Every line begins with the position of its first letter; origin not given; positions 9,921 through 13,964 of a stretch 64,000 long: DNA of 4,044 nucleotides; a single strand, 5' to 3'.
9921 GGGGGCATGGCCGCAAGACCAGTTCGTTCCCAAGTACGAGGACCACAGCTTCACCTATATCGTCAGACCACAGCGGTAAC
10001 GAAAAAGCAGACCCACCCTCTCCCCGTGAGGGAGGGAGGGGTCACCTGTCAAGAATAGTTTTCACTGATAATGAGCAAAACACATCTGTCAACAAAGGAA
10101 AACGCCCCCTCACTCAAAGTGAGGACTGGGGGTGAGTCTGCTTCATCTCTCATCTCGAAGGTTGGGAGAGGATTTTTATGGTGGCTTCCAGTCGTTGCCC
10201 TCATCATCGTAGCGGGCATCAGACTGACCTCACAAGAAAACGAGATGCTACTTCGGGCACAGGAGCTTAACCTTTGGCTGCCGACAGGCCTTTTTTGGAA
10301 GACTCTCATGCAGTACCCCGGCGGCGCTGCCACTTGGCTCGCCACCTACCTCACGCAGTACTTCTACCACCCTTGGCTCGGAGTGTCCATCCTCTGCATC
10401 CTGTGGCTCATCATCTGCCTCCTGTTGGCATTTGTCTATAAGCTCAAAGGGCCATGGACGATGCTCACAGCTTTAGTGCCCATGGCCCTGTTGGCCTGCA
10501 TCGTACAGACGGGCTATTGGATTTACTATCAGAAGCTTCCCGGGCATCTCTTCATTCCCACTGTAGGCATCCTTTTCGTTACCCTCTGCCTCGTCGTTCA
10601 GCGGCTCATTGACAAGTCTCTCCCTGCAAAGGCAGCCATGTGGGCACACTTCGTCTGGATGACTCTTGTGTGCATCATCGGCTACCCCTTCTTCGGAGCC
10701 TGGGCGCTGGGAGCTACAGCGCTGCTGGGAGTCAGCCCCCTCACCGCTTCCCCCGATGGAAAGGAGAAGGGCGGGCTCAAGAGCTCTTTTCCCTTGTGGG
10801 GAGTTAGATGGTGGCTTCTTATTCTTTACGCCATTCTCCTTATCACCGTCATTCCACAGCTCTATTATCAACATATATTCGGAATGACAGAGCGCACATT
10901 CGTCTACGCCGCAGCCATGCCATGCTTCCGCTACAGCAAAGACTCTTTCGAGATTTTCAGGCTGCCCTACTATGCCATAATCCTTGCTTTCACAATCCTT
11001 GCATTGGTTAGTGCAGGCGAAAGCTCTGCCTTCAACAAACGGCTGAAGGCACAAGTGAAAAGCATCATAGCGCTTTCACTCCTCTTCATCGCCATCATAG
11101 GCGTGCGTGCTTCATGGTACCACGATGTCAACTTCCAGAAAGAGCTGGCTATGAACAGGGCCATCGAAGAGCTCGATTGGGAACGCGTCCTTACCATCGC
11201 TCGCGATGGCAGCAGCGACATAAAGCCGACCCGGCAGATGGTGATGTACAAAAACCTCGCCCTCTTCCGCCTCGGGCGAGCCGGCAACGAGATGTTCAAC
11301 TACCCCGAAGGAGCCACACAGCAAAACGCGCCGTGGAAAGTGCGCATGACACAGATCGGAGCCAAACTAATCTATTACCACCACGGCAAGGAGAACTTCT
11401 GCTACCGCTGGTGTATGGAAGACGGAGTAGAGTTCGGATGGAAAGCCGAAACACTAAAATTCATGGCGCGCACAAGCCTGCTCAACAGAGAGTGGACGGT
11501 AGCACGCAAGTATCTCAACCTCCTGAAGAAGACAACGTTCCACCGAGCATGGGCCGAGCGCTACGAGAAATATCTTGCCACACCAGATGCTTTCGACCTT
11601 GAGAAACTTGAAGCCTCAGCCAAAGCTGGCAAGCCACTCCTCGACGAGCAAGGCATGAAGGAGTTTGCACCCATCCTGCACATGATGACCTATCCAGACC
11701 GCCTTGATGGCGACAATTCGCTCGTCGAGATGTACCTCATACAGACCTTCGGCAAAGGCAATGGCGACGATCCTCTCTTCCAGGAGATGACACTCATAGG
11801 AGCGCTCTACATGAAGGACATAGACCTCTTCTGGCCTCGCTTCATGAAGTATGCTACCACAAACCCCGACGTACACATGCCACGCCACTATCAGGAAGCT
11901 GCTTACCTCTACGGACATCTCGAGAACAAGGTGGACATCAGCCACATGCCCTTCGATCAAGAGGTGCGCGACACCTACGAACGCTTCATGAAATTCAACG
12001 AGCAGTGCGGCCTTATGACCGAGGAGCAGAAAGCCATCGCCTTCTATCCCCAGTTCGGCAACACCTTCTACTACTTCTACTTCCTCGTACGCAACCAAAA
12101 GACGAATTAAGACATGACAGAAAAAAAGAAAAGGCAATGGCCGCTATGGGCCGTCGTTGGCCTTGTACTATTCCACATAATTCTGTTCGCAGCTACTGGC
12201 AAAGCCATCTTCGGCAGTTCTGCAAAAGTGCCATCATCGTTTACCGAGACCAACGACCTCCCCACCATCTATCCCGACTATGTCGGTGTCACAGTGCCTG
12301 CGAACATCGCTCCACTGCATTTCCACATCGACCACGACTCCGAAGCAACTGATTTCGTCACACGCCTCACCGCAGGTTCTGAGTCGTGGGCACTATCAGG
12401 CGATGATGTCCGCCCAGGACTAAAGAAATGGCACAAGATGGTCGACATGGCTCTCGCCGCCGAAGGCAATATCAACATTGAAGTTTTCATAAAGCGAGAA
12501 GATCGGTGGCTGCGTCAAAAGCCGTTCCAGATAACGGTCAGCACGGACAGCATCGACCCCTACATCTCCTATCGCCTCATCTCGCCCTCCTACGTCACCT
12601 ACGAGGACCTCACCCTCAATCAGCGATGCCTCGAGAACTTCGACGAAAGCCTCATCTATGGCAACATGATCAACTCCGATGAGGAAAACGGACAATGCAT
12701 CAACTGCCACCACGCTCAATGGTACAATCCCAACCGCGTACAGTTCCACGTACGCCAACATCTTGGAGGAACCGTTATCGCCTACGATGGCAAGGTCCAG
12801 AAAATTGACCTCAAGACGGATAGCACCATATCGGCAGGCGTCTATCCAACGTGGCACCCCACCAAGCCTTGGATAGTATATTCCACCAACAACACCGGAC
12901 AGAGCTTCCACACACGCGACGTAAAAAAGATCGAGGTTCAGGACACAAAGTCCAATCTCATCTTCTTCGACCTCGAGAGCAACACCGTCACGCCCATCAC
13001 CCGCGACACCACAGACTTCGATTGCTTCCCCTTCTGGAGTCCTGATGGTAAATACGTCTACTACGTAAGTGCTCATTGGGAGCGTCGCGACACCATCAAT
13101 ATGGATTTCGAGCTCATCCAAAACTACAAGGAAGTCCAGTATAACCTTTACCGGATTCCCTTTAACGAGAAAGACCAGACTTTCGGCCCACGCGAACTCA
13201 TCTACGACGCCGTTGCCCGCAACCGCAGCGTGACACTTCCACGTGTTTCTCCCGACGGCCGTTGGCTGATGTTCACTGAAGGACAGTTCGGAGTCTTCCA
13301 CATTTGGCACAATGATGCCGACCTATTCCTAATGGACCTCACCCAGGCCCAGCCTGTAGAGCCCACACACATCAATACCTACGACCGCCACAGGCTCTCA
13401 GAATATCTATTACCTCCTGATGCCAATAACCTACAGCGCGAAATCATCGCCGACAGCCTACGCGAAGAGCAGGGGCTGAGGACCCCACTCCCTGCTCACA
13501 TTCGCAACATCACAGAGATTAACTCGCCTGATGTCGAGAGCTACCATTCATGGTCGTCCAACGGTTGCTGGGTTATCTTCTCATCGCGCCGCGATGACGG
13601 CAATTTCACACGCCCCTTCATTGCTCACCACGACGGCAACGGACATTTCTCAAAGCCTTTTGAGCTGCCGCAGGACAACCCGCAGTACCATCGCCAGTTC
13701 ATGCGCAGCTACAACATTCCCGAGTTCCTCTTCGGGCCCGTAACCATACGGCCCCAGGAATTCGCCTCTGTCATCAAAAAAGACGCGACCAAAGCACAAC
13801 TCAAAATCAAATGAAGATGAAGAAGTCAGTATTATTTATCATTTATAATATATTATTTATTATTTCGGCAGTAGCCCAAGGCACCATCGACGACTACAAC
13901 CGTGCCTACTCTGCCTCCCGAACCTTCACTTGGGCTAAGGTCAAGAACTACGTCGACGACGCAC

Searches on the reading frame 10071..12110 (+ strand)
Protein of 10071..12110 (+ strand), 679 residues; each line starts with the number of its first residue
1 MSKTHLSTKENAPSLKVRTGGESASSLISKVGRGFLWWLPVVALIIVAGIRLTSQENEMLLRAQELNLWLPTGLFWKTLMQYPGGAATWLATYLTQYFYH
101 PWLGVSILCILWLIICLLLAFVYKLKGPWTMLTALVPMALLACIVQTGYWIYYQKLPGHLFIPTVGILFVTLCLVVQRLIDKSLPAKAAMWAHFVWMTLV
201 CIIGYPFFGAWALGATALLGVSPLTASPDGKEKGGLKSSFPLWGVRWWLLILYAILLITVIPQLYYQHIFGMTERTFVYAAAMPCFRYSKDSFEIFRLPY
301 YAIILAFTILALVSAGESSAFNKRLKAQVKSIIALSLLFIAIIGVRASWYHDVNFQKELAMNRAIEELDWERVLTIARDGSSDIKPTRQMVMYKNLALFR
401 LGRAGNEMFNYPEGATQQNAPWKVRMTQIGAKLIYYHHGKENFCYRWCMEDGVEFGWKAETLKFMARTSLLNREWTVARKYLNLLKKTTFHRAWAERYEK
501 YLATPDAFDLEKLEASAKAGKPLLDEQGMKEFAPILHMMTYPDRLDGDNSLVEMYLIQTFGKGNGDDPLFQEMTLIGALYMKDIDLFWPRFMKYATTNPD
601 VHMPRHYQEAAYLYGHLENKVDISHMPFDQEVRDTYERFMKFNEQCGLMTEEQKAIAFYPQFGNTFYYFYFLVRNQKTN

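Call 53: search_protein_families(library=pfam, proteins=[window:10071-12110:+], max_evalue=0.00001)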
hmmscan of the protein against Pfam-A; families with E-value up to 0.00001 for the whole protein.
window:10071-12110:+ (679 aa): 1 family
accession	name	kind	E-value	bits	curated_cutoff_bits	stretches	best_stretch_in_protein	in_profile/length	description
PF19529.4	DUF6057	-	1.3e-74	252.6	29.8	1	41-672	10-567/569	Family of unknown function (DUF6057)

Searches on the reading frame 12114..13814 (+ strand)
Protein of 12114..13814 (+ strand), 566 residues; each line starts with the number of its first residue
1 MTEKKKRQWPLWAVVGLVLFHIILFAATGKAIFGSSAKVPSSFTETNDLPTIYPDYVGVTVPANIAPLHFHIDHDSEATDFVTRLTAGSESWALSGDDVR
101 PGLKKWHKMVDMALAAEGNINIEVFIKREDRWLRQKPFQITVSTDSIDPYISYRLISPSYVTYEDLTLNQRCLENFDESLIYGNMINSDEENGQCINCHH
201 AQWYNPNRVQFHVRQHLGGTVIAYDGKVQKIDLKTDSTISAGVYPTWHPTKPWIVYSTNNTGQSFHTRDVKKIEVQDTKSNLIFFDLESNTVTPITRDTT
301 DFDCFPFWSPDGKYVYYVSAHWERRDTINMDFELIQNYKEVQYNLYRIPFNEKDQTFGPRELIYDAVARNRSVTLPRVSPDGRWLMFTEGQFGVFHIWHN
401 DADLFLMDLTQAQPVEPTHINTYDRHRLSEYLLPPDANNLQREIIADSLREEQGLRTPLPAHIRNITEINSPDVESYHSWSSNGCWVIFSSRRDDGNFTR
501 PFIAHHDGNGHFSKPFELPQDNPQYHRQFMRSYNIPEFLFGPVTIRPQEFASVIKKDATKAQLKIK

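Call 53: search_protein_families(library=pfam, proteins=[window:12114-13814:+], max_evalue=0.00001)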
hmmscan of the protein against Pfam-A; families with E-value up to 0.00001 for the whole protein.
window:12114-13814:+ (566 aa): 1 family
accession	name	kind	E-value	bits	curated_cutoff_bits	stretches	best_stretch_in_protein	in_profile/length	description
PF07676.18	PD40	-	8.1e-11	42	20.9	0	305-319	13-27/38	WD40-like Beta Propeller Repeat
